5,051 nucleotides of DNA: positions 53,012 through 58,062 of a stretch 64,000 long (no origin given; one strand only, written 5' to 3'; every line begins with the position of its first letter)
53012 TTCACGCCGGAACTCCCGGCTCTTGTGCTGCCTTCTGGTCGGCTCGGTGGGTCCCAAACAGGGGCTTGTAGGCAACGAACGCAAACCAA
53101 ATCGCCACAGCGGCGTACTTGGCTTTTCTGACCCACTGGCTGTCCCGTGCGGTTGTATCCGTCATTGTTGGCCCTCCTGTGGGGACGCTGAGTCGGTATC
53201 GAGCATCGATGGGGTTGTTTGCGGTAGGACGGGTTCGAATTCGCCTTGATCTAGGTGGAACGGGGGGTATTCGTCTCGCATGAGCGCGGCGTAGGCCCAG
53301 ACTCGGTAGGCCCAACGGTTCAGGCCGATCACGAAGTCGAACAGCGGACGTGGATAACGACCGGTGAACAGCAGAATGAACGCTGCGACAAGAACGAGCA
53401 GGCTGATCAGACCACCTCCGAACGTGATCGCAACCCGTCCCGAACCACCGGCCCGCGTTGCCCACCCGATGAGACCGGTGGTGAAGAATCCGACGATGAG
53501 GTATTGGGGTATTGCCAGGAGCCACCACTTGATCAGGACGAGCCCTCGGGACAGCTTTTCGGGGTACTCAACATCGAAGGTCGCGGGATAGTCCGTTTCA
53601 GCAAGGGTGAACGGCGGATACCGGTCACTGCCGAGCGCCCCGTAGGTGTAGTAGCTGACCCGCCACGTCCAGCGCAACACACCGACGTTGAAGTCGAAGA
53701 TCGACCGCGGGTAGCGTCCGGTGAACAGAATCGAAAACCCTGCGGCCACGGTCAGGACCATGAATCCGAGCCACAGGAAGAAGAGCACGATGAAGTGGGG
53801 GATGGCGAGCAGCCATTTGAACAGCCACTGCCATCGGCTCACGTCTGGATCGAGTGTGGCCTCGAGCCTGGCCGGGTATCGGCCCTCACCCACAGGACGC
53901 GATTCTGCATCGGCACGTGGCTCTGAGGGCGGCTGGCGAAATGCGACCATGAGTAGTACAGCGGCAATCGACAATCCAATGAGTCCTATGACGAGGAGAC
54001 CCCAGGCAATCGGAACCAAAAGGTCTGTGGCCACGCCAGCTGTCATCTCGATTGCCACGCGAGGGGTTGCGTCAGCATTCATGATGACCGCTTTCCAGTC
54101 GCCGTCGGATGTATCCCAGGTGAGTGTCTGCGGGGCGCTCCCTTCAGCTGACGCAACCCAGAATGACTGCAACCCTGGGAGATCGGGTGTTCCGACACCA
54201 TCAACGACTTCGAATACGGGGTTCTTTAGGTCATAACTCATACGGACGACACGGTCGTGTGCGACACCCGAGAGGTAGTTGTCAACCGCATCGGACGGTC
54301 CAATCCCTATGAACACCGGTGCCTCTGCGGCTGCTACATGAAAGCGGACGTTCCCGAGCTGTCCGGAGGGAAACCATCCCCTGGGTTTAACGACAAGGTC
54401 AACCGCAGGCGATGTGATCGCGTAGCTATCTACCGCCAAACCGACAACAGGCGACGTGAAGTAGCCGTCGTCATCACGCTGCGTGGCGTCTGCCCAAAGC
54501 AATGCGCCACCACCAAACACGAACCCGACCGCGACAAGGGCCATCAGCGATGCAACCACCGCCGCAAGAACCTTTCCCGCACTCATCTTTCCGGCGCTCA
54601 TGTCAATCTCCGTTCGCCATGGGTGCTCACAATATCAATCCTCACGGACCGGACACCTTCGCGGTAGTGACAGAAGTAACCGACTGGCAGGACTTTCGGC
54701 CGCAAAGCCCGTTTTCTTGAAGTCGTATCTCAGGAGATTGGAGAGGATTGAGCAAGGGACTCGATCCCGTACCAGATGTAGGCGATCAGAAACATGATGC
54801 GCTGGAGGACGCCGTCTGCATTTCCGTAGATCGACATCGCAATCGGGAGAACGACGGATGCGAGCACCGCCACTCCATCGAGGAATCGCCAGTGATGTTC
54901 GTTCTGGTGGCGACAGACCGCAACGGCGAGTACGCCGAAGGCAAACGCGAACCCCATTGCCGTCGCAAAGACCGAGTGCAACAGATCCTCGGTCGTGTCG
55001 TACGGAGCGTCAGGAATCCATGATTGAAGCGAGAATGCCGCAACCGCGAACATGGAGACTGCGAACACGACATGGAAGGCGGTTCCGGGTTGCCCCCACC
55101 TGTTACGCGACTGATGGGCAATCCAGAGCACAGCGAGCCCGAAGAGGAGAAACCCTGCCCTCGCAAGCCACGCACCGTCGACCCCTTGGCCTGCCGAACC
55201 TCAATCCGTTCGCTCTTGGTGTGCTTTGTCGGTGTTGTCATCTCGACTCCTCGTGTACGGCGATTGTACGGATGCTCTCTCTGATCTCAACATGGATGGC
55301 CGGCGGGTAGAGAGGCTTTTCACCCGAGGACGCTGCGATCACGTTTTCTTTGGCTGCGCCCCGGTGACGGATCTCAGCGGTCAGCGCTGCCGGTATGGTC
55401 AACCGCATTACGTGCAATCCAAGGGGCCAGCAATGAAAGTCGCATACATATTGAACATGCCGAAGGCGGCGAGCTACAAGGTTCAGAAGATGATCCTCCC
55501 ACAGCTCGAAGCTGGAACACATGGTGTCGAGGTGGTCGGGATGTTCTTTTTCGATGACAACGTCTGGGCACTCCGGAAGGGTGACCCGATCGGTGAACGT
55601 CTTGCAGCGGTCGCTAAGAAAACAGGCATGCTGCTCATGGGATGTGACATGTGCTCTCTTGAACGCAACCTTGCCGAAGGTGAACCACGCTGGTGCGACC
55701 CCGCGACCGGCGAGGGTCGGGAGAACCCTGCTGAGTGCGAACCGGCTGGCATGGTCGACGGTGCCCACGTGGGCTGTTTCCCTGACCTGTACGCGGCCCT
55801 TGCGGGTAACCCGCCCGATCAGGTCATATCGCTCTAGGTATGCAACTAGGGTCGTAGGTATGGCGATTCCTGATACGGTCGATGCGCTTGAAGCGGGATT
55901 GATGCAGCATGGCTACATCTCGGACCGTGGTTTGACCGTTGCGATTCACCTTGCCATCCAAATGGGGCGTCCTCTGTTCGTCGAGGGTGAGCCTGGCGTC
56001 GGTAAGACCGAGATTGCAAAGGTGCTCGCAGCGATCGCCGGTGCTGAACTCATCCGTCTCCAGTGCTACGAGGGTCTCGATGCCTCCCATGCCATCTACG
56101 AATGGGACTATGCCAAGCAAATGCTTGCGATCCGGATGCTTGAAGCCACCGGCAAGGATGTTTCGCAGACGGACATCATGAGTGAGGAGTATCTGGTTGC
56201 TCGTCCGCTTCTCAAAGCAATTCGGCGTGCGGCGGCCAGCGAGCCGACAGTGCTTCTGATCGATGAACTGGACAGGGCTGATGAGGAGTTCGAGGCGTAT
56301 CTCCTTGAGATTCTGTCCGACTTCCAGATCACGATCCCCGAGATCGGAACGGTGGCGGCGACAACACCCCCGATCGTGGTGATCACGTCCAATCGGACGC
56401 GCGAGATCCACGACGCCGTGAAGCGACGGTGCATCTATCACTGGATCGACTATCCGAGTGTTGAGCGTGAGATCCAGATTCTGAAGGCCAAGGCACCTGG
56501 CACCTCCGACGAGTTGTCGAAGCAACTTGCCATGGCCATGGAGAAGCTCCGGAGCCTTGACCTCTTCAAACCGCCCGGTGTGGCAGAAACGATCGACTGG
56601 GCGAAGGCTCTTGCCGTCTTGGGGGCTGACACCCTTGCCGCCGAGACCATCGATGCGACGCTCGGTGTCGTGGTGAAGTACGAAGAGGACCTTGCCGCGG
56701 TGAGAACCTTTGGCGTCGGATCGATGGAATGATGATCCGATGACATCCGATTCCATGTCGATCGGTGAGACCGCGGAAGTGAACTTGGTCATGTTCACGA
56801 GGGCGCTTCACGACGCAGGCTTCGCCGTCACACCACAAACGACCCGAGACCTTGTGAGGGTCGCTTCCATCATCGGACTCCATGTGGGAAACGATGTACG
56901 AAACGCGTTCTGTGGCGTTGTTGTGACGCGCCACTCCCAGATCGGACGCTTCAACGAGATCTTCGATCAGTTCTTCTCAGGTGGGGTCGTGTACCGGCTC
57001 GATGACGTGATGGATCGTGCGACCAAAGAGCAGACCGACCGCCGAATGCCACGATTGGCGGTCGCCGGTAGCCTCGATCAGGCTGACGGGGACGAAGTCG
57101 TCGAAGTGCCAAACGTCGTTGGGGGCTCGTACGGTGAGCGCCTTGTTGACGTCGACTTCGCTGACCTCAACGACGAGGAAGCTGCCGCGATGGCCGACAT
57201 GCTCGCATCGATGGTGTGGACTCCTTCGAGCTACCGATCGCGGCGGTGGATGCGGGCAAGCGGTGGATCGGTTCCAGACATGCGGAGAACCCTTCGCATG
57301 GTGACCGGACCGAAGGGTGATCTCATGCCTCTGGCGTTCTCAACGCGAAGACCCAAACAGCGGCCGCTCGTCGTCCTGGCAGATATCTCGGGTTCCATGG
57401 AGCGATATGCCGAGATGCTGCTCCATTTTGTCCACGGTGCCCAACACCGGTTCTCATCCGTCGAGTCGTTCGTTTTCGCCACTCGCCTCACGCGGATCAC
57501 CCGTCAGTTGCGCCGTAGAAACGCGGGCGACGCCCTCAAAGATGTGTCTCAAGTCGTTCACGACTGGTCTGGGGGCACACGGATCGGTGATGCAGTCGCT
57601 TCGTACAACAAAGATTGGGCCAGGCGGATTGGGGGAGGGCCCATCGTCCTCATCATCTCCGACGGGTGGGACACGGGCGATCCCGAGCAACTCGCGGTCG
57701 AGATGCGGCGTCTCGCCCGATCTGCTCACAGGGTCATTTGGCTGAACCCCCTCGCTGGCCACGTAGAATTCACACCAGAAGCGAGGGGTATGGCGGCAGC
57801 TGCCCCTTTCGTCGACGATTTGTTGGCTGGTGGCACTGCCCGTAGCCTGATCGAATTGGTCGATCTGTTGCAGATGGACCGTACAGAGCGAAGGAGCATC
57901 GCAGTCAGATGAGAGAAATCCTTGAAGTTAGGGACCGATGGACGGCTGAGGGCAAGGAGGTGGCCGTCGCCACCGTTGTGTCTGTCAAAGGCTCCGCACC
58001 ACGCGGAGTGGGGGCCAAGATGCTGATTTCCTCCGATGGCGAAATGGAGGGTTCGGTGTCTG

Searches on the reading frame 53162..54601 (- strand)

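Call 74: search_protein_families(library=pfam, proteins=[window:53162-54601:-], max_evalue=0.1)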
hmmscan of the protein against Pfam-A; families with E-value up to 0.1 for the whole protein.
window:53162-54601:- (479 aa): 1 family
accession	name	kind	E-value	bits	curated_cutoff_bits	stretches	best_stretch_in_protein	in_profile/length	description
PF14333.11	DUF4389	-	3.4e-19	68.9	25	2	393-448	19-74/76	Domain of unknown function (DUF4389)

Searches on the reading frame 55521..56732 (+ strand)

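Call 74: search_protein_families(library=pfam, proteins=[window:55521-56732:+], max_evalue=0.1)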
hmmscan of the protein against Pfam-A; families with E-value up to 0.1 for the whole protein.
window:55521-56732:+ (403 aa): 21 families
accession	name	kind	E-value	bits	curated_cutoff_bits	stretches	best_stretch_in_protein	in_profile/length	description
PF07728.20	AAA_5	-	1e-12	48.7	22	1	152-303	2-138/139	AAA domain (dynein-related subfamily)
PF00004.35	AAA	-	1.2e-11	45.6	21.2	1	155-304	4-123/131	ATPase family associated with various cellular activities (AAA)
PF13191.12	AAA_16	-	1.2e-07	32.8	32.6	1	147-264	20-155/167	AAA ATPase domain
PF07726.17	AAA_3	-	3.1e-07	30.8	27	2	153-184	3-34/131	ATPase family associated with various cellular activities (AAA)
PF07724.20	AAA_2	-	1.3e-06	29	27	1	154-299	8-132/166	AAA domain (Cdc48 subfamily)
PF13401.12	AAA_22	-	5.4e-06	27.2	27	1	151-268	7-114/130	AAA domain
PF05496.18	RuvB_N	-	0.00013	22.2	27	0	152-176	36-60/159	Holliday junction DNA helicase RuvB P-loop domain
PF00270.35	DEAD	-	0.0019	18.4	26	1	145-283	11-161/167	DEAD/DEAH box helicase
PF01078.27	Mg_chelatase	-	0.0044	16.9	20.3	1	141-272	14-137/207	Magnesium chelatase, subunit ChlI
PF00910.28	RNA_helicase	-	0.012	16.5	21.5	0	153-174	2-23/105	RNA helicase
PF13604.12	AAA_30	-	0.019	15.1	27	1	151-272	20-119/191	AAA domain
PF14532.12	Sigma54_activ_2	-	0.024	15.3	25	0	143-176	15-48/138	Sigma-54 interaction domain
PF13238.12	AAA_18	-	0.027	15.4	29.4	1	153-195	2-25/128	AAA domain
PF20720.3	nSTAND3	-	0.032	14.4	27.2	1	151-175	19-43/155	Novel STAND NTPase 3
PF24883.2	NPHP3_N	-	0.034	14.8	24.8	0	152-267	25-148/164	Nephrocystin 3, N-terminal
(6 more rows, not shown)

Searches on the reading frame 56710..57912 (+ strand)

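Call 74: search_protein_families(library=pfam, proteins=[window:56710-57912:+], max_evalue=0.1)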
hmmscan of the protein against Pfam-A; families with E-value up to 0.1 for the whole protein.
window:56710-57912:+ (400 aa): 3 families
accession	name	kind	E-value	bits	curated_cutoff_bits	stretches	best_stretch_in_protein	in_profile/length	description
PF05762.20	VWA_CoxE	-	4.1e-54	183.8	26.4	1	176-377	14-219/222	VWA domain containing CoxE-like protein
PF13519.12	VWA_2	-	0.0064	17.5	27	1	220-319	1-106/107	von Willebrand factor type A domain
PF00092.34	VWA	-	0.0078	16.9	23.8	1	220-334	2-129/174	von Willebrand factor type A domain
